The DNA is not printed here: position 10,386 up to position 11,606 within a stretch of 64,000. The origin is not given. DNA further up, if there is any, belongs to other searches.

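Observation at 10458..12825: Precisely bounded IS1595-family element carrying passenger genes, inserted into an MFS transporter gene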

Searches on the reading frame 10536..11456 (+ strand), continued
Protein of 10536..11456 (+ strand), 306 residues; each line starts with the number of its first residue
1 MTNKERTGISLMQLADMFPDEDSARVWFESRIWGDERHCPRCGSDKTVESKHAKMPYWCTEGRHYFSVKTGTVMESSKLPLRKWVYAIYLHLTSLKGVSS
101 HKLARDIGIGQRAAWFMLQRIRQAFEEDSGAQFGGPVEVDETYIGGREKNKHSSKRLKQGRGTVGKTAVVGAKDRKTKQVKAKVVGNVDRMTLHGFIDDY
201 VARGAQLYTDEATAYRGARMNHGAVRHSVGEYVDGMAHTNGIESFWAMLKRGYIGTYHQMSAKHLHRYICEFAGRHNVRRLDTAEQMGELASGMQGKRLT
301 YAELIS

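Call 40: search_protein_families(library=ncbifam, proteins=[window:10536-11453:+], max_evalue=1)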
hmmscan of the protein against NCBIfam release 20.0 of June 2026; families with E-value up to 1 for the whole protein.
window:10536-11453:+ (306 aa): 2 families
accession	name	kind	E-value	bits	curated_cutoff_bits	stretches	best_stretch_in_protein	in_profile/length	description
NF033547.1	transpos_IS1595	equivalog_domain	3.7e-57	193.7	75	1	76-279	1-215/215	IS1595 family transposase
NF000242.2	macrolide_MphB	exception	0.099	11.9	615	1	198-253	75-131/299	Mph(B) family macrolide 2'-phosphotransferase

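Call 48: search_protein_families(library=pfam, proteins=[L002:7188-8579:-, L007:6226-6936:-, L010:6044-6634:+, L011:6780-7265:-, L013:7121-7738:-, L020:5899-6669:+, L026:5980-6717:-, L026:6717-7217:-, L027:5903-6610:+, L027:6606-7247:+], max_evalue=0.001)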
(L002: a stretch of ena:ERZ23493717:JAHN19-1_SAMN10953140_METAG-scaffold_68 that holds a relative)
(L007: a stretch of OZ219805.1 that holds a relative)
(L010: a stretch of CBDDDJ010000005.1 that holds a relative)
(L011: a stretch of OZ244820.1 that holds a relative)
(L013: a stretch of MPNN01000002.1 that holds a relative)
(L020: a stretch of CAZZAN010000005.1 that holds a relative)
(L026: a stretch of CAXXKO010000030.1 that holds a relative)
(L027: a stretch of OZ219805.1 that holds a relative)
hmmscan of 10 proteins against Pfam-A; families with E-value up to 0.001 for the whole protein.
L002:7188-8579:- (463 aa): 3 families
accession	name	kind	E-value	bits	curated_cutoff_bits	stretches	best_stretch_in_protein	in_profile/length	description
PF01555.25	N6_N4_Mtase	-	3.1e-47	161.8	26.7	1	39-317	1-217/221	DNA methylase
PF01844.29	HNH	-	7.7e-08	32.8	21.4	1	395-440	1-46/47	HNH endonuclease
PF02945.21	Endonuclease_7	-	0.00071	19.9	23.6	0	385-437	16-62/82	Recombination endonuclease VII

L007:6226-6936:- (236 aa): 5 families
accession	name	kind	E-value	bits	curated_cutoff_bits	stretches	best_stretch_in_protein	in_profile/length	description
PF01555.25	N6_N4_Mtase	-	4.8e-28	99.1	26.7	1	4-129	104-219/221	DNA methylase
PF01844.29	HNH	-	4.8e-15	55.9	21.4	1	178-223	1-47/47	HNH endonuclease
PF14279.12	HNH_5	-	6.2e-11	42.5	27.5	1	178-228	1-51/56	HNH endonuclease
PF02945.21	Endonuclease_7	-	6.2e-05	23.3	23.6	1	161-222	8-65/82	Recombination endonuclease VII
PF05724.17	TPMT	-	0.00033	20.8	26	1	67-128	12-74/218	Thiopurine S-methyltransferase (TPMT)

L010:6044-6634:+ (197 aa): 0 families

L011:6780-7265:- (161 aa): 1 family
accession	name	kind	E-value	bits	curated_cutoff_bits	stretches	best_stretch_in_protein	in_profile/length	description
PF14338.12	Mrr_N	-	3.5e-12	46.7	29.5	1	65-144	8-82/87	Mrr N-terminal domain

L013:7121-7738:- (205 aa): 0 families

L020:5899-6669:+ (257 aa): 1 family
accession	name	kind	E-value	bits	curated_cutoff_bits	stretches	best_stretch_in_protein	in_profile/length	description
PF01555.25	N6_N4_Mtase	-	2.6e-42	145.7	26.7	1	31-247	2-220/221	DNA methylase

L026:5980-6717:- (245 aa): 0 families

L026:6717-7217:- (166 aa): 0 families

L027:5903-6610:+ (236 aa): 2 families
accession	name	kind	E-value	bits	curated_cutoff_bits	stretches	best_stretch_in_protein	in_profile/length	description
PF01555.25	N6_N4_Mtase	-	3e-30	106.3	26.7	1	28-230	1-220/221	DNA methylase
PF01170.24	UPF0020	-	1.3e-05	25.4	22.3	0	9-42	105-136/197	RMKL-like, methyltransferase domain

L027:6606-7247:+ (214 aa): 1 family
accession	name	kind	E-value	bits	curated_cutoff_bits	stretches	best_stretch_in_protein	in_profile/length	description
PF05315.17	ICEA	-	4.7e-47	160.8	24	1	17-204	1-200/218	ICEA Protein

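Call 49: search_protein_families(library=pfam, proteins=[L029:5903-6847:+, L032:6117-8492:+, L034:6016-6723:-, L037:5909-6448:-, L038:5989-6465:+, L043:7564-8127:-, L045:6054-6731:-, L046:6029-6616:-, L047:6926-8209:+, L047:8311-9510:-], max_evalue=0.001)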
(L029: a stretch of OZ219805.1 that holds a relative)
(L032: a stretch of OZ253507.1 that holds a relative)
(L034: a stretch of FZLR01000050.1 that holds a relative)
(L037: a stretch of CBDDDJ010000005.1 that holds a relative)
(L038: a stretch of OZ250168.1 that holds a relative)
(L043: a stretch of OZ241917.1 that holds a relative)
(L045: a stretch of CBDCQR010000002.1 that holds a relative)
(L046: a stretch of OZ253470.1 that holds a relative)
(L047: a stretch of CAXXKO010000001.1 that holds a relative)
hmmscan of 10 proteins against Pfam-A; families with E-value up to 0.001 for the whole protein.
L029:5903-6847:+ (315 aa): 2 families
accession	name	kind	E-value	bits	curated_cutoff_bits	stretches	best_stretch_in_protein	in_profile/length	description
PF01555.25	N6_N4_Mtase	-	3.3e-24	86.5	26.7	2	170-210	160-200/221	DNA methylase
PF01170.24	UPF0020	-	2.6e-05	24.5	22.3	0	9-42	105-136/197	RMKL-like, methyltransferase domain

L032:6117-8492:+ (792 aa): 1 family
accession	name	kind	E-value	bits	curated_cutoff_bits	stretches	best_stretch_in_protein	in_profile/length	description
PF02384.22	N6_Mtase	-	4e-28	99.1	20.4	1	279-539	3-266/311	N-6 DNA Methylase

L034:6016-6723:- (235 aa): 0 families

L037:5909-6448:- (179 aa): 0 families

L038:5989-6465:+ (159 aa): 0 families

L043:7564-8127:- (187 aa): 0 families

L045:6054-6731:- (225 aa): 0 families

L046:6029-6616:- (195 aa): 0 families

L047:6926-8209:+ (428 aa): 0 families

L047:8311-9510:- (399 aa): 3 families
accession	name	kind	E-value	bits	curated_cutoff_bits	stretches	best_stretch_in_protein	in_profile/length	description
PF14294.11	DUF4372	-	6.5e-31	106.8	25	1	14-86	2-74/74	Domain of unknown function (DUF4372)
PF01609.27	DDE_Tnp_1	-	1.4e-30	107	23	1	131-343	3-200/200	Transposase DDE domain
PF13701.12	DDE_Tnp_1_4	-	0.00028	19.7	34.7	1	230-350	249-376/435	Transposase DDE domain group 1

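Call 50: search_protein_families(library=pfam, proteins=[L048:6484-6984:-, L052:5945-7480:+, L052:7464-8117:+, L053:6044-6625:-, L058:6582-8264:-, L058:9078-9665:+, L060:5968-7335:+, L068:2234-3697:+, L071:5917-7773:+, L071:7773-8723:+], max_evalue=0.001)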
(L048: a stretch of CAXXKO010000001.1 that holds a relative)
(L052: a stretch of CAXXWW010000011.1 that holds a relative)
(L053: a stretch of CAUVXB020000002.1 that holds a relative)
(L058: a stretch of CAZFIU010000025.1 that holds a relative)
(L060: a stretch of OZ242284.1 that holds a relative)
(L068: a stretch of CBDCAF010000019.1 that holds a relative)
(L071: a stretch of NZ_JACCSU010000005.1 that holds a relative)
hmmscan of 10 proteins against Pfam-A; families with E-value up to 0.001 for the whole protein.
L048:6484-6984:- (166 aa): 0 families

L052:5945-7480:+ (512 aa): 4 families
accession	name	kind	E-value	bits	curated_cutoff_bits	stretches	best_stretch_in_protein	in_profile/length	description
PF01555.25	N6_N4_Mtase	-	9.4e-43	147.1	26.7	1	28-380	1-220/221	DNA methylase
PF01844.29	HNH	-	3.2e-09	37.2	21.4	1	448-493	1-46/47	HNH endonuclease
PF14279.12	HNH_5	-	1.4e-05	25.4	27.5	1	448-494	1-46/56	HNH endonuclease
PF02945.21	Endonuclease_7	-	8.8e-05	22.8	23.6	1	434-490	12-62/82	Recombination endonuclease VII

L052:7464-8117:+ (218 aa): 0 families

L053:6044-6625:- (193 aa): 0 families

L058:6582-8264:- (560 aa): 0 families

L058:9078-9665:+ (196 aa): 0 families

L060:5968-7335:+ (456 aa): 4 families
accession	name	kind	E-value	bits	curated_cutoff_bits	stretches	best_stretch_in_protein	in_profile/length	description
PF01555.25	N6_N4_Mtase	-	3e-44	152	26.7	1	28-346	1-219/221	DNA methylase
PF14279.12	HNH_5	-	4.1e-13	49.5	27.5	1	396-447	1-52/56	HNH endonuclease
PF01844.29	HNH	-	1.4e-12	48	21.4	1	396-441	1-47/47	HNH endonuclease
PF13395.12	HNH_4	-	0.00029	21.2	22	1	408-441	18-51/54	HNH endonuclease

L068:2234-3697:+ (488 aa): 5 families
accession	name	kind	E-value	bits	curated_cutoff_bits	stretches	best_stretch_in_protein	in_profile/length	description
PF01555.25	N6_N4_Mtase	-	9.2e-45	153.7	26.7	1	104-375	1-219/221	DNA methylase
PF14279.12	HNH_5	-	3e-11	43.5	27.5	1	422-473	1-52/56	HNH endonuclease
PF01844.29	HNH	-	3.8e-10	40.2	21.4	1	422-467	1-47/47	HNH endonuclease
PF13395.12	HNH_4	-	7.5e-05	23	22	1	433-467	17-51/54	HNH endonuclease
PF02945.21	Endonuclease_7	-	0.00079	19.7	23.6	0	408-467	12-66/82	Recombination endonuclease VII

L071:5917-7773:+ (619 aa): 1 family
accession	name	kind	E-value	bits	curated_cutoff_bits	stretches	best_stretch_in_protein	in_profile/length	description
PF02384.22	N6_Mtase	-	6.5e-30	105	20.4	2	302-440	3-136/311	N-6 DNA Methylase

L071:7773-8723:+ (317 aa): 1 family
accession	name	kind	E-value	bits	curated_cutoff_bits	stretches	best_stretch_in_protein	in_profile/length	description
PF01420.25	Methylase_S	-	1.2e-18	68.4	22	1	164-309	1-154/168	Type I restriction modification DNA specificity domain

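Call 52: search_protein_families(library=padloc, proteins=[L002:7188-8579:-, L002:6970-7185:-, L027:6606-7247:+, L026:5980-6717:-, L034:6016-6723:-, L047:6926-8209:+, L058:6582-8264:-, L052:7464-8117:+], max_evalue=0.01)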
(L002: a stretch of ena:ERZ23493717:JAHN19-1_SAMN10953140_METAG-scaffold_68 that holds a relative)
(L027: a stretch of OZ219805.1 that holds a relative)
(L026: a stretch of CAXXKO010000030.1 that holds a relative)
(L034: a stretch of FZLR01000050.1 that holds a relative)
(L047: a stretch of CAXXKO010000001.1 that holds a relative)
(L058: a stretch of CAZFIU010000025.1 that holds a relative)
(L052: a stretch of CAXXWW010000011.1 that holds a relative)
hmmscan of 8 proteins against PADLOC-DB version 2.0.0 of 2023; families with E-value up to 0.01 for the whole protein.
L002:7188-8579:- (463 aa): 69 families (the best 25 are shown)
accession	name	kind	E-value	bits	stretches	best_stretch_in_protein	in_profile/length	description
PDLC03339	MTase_II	-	2e-54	182.9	2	105-324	55-272/399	Type II methyltransferase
PDLC03300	MTase_II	-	3.4e-54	182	3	104-209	80-187/302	Type II methyltransferase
PDLC03299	MTase_II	-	2.5e-47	159.8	2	107-324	59-258/296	Type II methyltransferase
PDLC03354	MTase_II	-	7.5e-44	148.4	2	108-209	127-227/425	Type II methyltransferase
PDLC03371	MTase_II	-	5.4e-43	145.4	1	16-326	7-255/260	Type II methyltransferase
PDLC03633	MTase_III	-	3.1e-36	123.3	1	100-318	141-348/616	Type III methyltransferase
PDLC03320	MTase_II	-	4.6e-35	119.2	2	109-324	78-275/289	Type II methyltransferase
PDLC03636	MTase_III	-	5.8e-35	119.1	2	110-194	96-182/575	Type III methyltransferase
PDLC03387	MTase_II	-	5e-29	99.4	2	156-325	142-277/289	Type II methyltransferase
PDLC03644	MTase_III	-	5.7e-28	96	2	19-196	38-196/542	Type III methyltransferase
PDLC03635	MTase_III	-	1.1e-26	91.7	2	108-214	266-377/708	Type III methyltransferase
PDLC03265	MTase_II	-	2.6e-25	87.6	3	248-317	255-322/333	Type II methyltransferase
PDLC03634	MTase_III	-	2.6e-24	84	2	22-209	97-272/621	Type III methyltransferase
PDLC03327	MTase_II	-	1e-23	82.1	1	101-328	72-292/319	Type II methyltransferase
PDLC03738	oMTase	-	1.2e-22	78.2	2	261-317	203-258/376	orphan methyltransferase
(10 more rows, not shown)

L002:6970-7185:- (71 aa): 0 families

L027:6606-7247:+ (214 aa): 0 families

L026:5980-6717:- (245 aa): 2 families
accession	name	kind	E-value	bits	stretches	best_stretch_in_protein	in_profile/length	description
PDLC04540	PDC-M24B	-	1e-06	26.6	1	5-236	7-246/256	-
PDLC04539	PDC-M24B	-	0.0027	15.2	1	15-237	20-247/255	-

L034:6016-6723:- (235 aa): 0 families

L047:6926-8209:+ (428 aa): 0 families

L058:6582-8264:- (560 aa): 0 families

L052:7464-8117:+ (218 aa): 2 families
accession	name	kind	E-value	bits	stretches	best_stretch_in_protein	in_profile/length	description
PDLC02364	PycTM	-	0.00011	20.6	0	28-98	15-76/160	-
PDLC02363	PycTM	-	0.0057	14.5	0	36-155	23-140/154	-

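Call 62: search_dna_similar(query=window:10536-11453:+, collection=plasmids, mode=protein, max_rows=25)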
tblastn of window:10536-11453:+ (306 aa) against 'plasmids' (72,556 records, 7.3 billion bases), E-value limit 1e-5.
Records with a match: 456; places in all: 655; records where one place covers at least 80% of the query: 337.
Best place of each record, by identity: <60% 456.
By first word of the organism name: Sinorhizobium 44; Pseudosulfitobacter 30; Ralstonia 29; Acinetobacter 25; Xanthomonas 18; Aeromonas 17; Rhizobium 16; Mesorhizobium 14; Agrobacterium 12; Haloarcula 12; and 111 more.
By predicted mobility (MOB-suite, as given by PLSDB): non-mobilizable 237; conjugative 133; mobilizable 86.
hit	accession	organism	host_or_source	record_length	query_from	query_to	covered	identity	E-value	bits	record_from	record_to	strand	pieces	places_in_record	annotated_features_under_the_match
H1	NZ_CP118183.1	Entomospira culicis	Culex pipiens,cell culture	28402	10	305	97%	43.5%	9e-68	236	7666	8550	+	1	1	IS1595 family transposase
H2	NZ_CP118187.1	Entomospira culicis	Culex pipiens,cell culture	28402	10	305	97%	43.5%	9e-68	236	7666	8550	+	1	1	IS1595 family transposase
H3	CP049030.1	Rhodobacteraceae bacterium SC52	Apostichopus japonicus,pure ...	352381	10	292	92%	43.9%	2e-66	232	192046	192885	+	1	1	none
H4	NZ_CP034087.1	Methylocystis rosea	cell culture,groundwater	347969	10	306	97%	40.4%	5e-56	202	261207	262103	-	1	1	IS1595 family transposase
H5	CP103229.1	Bacteroides faecis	Homo sapiens,cell culture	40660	10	306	97%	39.3%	1e-56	203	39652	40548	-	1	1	IS1595 family transposase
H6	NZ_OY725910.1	Bacteroides finegoldii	-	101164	10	283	90%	41.4%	4e-55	199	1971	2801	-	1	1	none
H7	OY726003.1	Phocaeicola massiliensis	-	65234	10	275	87%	41.9%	4e-52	190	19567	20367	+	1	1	record has no annotation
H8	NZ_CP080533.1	Mesorhizobium sp. AR02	Oxytropis sp.,Cell culture,root nodule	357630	17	304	94%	37.7%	8e-34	170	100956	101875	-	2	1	none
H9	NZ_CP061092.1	Roseomonas marmotae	Marmota himalayana,pure culture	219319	6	301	97%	36.5%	9e-47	175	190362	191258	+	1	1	IS1595 family transposase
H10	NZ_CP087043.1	Pseudosulfitobacter pseudonitzschiae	Mediolabrus comicus,The surface ...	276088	20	301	92%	37.6%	2e-49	183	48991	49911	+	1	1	IS1595 family transposase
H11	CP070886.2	Pseudosulfitobacter pseudonitzschiae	Skeletonema costatum,The surface ...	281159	20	301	92%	37.6%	2e-49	183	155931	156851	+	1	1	IS1595 family transposase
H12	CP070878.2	Pseudosulfitobacter pseudonitzschiae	Skeletonema costatum,The surface ...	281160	20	301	92%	37.6%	2e-49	183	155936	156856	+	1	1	IS1595 family transposase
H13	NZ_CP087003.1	Pseudosulfitobacter pseudonitzschiae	Skeletonema costatum,The surface ...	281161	20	301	92%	37.6%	2e-49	183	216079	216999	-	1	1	IS1595 family transposase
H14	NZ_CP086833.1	Pseudosulfitobacter pseudonitzschiae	Trieres chinensis,The surface seawater ...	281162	20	301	92%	37.6%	2e-49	183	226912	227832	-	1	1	IS1595 family transposase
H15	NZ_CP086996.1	Pseudosulfitobacter pseudonitzschiae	Skeletonema costatum,The surface ...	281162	20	301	92%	37.6%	2e-49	183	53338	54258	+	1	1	IS1595 family transposase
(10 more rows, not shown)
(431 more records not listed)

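Call 69: search_protein_families(library=pfam, proteins=[L083:5945-7153:+, L079:6445-7041:-, L072:6513-7070:-, L048:6997-8280:-, L010:6596-6943:-, L007:5924-6226:-, L002:6970-7185:-], max_evalue=0.001)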
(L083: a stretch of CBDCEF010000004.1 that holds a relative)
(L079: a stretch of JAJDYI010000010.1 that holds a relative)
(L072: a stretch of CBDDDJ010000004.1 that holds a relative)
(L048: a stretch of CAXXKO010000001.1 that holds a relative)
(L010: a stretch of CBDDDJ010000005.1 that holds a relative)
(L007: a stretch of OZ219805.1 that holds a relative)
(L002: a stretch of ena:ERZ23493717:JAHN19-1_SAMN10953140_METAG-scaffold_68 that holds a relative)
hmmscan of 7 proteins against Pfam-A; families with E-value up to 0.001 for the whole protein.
L083:5945-7153:+ (403 aa): 2 families
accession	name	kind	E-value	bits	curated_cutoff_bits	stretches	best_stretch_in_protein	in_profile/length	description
PF07282.18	Cas12f1-like_TNB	-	1.2e-23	83.4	26.3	1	308-373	1-60/60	Cas12f1-like, TNB domain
PF01385.25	OrfB_IS605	-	2e-14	54.3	30.5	1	173-281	4-119/120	Probable transposase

L079:6445-7041:- (198 aa): 0 families

L072:6513-7070:- (185 aa): 0 families

L048:6997-8280:- (427 aa): 0 families

L010:6596-6943:- (115 aa): 0 families

L007:5924-6226:- (100 aa): 0 families

L002:6970-7185:- (71 aa): 0 families

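Call 90: find_encoding_contigs(protein=P0022, flank=5000, max_places=4)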
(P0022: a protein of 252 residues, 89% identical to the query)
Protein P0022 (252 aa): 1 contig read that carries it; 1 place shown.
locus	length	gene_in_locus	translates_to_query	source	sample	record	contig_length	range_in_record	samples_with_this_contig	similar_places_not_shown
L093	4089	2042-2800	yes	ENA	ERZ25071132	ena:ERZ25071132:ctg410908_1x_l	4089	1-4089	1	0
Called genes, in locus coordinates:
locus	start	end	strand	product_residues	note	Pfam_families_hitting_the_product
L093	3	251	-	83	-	?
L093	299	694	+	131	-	-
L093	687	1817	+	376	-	PF00580:UvrD-helicase, PF13245:AAA_19, PF13604:AAA_30 (faint), PF13361:UvrD_C (faint)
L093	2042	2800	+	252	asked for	PF12762:DDE_Tnp_IS1595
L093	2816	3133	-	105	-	-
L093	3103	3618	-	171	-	-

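Call 91: find_encoding_contigs(protein=P0006, flank=5000, max_places=4)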
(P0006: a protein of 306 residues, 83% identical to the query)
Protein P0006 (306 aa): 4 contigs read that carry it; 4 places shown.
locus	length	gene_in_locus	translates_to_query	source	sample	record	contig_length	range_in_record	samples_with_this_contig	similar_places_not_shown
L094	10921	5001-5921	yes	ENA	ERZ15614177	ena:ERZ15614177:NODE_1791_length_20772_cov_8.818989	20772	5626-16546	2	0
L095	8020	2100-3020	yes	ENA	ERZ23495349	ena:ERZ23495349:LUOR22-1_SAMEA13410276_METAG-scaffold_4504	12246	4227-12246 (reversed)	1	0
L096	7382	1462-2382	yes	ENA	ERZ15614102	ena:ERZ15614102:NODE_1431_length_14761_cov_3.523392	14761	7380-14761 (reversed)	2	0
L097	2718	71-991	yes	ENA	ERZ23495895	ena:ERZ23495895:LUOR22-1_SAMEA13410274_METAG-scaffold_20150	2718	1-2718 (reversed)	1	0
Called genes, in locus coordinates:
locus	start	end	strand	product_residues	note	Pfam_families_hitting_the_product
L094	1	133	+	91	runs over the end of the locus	-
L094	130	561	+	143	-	PF01850:PIN (weak)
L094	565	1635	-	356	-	PF01168:Ala_racemase_N, PF14031:D-ser_dehydrat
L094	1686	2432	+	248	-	PF12146:Hydrolase_4 (weak), PF00561:Abhydrolase_1, PF12697:Abhydrolase_6, PF06821:Ser_hydrolase (weak), PF08386:Abhydrolase_4 (faint)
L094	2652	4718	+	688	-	PF00141:peroxidase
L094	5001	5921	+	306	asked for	PF12762:DDE_Tnp_IS1595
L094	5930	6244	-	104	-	-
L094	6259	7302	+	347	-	-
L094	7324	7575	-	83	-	-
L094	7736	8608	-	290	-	PF00581:Rhodanese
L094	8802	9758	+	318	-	PF00561:Abhydrolase_1, PF00975:Thioesterase (weak), PF12146:Hydrolase_4, PF12697:Abhydrolase_6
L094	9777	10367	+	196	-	-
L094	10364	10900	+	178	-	PF04978:MST (weak), PF12867:DinB_2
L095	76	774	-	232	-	PF13549:ATP-grasp_5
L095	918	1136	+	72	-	PF12728:HTH_17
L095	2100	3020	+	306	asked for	PF12762:DDE_Tnp_IS1595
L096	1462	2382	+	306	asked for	PF12762:DDE_Tnp_IS1595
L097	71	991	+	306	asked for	PF12762:DDE_Tnp_IS1595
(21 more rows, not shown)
